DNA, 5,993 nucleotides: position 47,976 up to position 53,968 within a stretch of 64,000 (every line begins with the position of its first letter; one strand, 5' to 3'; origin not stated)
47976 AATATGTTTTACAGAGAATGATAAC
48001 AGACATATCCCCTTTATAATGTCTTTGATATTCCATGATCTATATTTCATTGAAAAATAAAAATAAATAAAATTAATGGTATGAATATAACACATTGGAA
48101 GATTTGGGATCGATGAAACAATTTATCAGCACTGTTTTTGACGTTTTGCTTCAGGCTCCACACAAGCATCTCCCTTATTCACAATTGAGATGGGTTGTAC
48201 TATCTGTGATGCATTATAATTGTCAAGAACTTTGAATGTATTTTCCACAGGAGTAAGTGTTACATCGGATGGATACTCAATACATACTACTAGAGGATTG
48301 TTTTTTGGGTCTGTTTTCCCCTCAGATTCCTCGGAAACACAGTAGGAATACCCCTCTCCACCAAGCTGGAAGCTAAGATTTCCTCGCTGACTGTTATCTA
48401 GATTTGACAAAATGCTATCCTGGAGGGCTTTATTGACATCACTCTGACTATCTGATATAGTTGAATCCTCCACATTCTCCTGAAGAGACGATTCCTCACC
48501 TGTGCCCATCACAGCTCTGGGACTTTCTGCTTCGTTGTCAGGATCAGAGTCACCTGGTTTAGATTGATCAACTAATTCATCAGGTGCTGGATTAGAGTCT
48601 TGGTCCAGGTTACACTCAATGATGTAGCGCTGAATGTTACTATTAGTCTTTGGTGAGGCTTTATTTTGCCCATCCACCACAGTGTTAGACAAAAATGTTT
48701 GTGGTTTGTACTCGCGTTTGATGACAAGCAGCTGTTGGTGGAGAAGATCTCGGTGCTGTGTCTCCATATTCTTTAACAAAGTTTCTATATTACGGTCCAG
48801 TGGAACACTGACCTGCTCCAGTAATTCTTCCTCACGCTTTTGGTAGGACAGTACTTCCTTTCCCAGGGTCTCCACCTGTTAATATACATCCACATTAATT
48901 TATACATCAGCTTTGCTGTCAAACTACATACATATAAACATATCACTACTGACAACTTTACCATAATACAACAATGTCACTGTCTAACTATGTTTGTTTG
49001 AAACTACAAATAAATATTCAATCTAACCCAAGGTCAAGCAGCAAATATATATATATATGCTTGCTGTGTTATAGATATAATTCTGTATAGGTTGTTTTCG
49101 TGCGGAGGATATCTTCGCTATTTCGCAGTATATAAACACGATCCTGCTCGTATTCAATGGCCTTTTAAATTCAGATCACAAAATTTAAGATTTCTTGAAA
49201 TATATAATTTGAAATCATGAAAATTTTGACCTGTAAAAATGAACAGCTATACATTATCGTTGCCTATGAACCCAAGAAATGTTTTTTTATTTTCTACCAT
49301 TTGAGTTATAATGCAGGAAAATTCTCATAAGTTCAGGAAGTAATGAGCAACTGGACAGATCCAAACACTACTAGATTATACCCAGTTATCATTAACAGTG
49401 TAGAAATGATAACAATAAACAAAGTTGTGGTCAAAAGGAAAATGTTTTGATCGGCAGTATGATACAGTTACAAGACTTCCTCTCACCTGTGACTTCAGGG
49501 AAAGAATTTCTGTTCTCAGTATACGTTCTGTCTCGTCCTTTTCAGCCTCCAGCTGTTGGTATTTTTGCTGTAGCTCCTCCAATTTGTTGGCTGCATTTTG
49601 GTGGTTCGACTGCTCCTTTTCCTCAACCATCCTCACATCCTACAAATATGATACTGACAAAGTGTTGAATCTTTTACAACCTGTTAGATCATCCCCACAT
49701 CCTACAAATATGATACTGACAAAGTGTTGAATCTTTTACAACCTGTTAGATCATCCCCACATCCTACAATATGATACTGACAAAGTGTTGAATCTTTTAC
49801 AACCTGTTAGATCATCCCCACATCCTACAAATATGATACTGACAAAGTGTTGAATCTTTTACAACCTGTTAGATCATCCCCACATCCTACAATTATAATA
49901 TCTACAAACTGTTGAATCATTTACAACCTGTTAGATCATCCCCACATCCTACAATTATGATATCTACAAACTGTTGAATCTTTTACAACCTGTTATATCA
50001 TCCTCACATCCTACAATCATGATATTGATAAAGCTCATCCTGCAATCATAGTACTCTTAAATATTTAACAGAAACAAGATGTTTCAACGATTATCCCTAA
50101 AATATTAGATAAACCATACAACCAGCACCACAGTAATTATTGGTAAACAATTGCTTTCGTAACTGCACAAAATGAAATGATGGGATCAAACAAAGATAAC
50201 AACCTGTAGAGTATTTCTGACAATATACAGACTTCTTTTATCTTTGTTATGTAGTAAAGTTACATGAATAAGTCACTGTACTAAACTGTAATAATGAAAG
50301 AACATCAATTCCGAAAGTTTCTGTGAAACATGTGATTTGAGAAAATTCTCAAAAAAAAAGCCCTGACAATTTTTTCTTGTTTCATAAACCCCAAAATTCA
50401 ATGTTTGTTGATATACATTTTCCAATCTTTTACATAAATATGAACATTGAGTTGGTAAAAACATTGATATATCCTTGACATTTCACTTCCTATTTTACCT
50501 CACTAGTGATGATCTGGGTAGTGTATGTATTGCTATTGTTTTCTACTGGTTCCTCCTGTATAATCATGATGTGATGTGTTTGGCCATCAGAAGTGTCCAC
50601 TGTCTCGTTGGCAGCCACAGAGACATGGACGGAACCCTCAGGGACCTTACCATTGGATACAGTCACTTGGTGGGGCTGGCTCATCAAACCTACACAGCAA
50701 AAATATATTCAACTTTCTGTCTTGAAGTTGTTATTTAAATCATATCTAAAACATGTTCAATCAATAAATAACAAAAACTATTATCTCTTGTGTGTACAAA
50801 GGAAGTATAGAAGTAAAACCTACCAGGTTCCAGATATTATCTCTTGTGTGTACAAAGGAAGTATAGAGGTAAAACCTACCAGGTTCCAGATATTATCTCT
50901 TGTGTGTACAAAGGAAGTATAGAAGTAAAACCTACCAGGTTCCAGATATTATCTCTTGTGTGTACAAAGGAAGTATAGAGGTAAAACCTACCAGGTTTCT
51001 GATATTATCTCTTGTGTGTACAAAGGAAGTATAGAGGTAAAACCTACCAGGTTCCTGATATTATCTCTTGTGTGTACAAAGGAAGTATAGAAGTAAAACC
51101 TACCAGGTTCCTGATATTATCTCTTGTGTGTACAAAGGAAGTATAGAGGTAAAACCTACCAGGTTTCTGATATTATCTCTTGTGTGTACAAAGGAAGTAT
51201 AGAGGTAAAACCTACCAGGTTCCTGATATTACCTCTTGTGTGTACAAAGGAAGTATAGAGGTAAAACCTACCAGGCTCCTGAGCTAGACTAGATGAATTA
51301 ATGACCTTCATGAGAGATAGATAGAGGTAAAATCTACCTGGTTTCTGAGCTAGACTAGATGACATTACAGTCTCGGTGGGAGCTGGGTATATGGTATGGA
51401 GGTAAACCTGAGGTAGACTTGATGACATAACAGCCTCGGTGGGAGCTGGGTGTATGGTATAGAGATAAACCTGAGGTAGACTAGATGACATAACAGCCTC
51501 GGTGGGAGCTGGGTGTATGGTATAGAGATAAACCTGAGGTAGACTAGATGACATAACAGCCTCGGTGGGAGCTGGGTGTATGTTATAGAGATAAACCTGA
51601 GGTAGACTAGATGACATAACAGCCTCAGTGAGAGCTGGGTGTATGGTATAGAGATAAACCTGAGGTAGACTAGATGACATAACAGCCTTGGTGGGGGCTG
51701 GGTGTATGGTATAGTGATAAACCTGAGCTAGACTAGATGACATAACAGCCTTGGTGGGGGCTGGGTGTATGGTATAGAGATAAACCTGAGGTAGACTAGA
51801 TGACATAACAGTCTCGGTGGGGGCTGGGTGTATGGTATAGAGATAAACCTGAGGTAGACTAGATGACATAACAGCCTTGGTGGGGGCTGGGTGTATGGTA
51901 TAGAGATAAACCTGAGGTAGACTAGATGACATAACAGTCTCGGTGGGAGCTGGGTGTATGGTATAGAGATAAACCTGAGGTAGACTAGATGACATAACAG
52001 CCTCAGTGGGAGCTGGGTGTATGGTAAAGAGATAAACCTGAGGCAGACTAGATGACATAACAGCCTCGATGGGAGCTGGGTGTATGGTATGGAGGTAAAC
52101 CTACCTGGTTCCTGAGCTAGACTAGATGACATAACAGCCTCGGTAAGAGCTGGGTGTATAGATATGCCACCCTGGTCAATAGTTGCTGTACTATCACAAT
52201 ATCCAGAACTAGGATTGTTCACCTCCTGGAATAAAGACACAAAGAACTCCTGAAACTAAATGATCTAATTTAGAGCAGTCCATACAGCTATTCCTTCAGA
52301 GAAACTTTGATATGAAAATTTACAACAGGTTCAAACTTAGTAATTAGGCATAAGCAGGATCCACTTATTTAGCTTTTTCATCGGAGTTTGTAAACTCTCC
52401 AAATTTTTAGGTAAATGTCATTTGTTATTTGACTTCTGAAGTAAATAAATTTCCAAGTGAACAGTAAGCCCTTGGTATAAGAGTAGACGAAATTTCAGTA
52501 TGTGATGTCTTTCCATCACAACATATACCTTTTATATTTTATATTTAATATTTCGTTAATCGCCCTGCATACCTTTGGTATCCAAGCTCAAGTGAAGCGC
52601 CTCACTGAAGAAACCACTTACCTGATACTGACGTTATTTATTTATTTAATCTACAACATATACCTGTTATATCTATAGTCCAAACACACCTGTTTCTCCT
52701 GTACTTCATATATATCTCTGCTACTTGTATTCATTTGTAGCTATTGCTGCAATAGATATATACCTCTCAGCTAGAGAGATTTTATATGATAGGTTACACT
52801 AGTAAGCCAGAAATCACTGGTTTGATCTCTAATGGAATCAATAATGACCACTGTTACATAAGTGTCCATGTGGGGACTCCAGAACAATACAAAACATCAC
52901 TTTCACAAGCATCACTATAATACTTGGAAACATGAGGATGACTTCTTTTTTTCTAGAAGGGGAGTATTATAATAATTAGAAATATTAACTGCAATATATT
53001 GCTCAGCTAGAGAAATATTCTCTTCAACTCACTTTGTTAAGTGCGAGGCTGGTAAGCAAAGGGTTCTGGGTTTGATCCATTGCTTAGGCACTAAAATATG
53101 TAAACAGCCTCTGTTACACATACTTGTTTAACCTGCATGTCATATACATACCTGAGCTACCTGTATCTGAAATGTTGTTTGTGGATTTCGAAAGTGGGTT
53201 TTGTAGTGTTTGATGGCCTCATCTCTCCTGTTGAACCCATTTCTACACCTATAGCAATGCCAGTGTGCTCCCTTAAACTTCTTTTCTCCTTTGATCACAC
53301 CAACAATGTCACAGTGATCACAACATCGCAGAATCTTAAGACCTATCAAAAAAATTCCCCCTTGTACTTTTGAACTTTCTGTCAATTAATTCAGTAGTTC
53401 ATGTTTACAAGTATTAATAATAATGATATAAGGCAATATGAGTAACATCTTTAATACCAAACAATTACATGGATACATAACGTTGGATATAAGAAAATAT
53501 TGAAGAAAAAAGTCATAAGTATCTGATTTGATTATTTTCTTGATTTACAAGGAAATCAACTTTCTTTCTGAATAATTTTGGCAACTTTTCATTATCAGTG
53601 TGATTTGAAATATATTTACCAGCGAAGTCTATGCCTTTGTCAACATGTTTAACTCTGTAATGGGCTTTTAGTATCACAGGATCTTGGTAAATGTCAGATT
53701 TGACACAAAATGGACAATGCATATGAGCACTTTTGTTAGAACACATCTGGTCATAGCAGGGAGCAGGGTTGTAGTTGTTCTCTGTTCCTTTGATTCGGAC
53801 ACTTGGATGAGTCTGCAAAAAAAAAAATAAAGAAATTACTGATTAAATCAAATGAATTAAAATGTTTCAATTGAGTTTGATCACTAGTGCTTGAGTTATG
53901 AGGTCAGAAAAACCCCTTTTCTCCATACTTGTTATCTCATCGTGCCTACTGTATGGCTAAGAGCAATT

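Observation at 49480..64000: Two minisatellites are built from exon-intron junction sequence and reiterate splice sites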

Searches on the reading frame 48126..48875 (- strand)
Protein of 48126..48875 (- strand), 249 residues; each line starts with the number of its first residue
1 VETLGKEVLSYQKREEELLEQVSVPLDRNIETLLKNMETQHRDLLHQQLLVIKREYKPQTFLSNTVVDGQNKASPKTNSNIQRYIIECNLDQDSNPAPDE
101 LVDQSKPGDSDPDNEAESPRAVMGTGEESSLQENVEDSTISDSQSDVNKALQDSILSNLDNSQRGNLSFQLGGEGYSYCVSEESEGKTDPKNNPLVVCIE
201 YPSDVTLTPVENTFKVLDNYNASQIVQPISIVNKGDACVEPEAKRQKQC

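Call 13: search_protein_families(library=pfam, proteins=[window:48126-48875:-], max_evalue=0.01)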
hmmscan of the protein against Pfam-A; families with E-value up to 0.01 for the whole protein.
window:48126-48875:- (249 aa): 0 families

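Call 21: find_encoding_contigs(protein=window:48126-48875:-, flank=10000, max_places=6)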
Protein window:48126-48875:- (249 aa): no gene with exactly this product is on record in the collection.

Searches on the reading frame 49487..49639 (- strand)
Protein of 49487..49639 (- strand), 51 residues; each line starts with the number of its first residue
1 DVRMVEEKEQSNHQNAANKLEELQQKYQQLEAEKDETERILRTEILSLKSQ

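Call 13: search_protein_families(library=pfam, proteins=[window:49487-49639:-], max_evalue=0.01)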
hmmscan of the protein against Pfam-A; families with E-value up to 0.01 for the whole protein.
window:49487-49639:- (51 aa): 2 families
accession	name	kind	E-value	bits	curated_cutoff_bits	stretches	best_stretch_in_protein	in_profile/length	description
PF05996.17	Fe_bilin_red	-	0.002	18.2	31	1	3-42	171-210/228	Ferredoxin-dependent bilin reductase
PF25600.1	TRIM_CC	-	0.0077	16.5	30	1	3-44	49-90/142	TRIM protein coiled-coil region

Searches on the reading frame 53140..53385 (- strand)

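Call 13: search_protein_families(library=pfam, proteins=[window:53140-53385:-], max_evalue=0.01)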
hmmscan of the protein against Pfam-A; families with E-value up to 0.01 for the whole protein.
window:53140-53385:- (81 aa): 1 family
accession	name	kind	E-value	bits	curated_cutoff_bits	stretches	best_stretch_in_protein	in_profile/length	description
PF11108.13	Phage_glycop_gL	-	0.0044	17.5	25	0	18-52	23-57/102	Viral glycoprotein L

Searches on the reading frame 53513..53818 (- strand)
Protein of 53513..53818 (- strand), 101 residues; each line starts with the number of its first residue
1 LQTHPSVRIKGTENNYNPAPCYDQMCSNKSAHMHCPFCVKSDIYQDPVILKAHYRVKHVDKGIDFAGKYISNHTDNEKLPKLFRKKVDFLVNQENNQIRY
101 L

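Call 13: search_protein_families(library=pfam, proteins=[window:53513-53818:-], max_evalue=0.01)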
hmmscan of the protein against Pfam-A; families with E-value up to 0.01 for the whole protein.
window:53513-53818:- (101 aa): 1 family
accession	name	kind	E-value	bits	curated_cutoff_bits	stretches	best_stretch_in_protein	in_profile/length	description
PF15801.11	zf-C6H2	-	0.0018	18.8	30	1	21-44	1-24/47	zf-MYND-like zinc finger, mRNA-binding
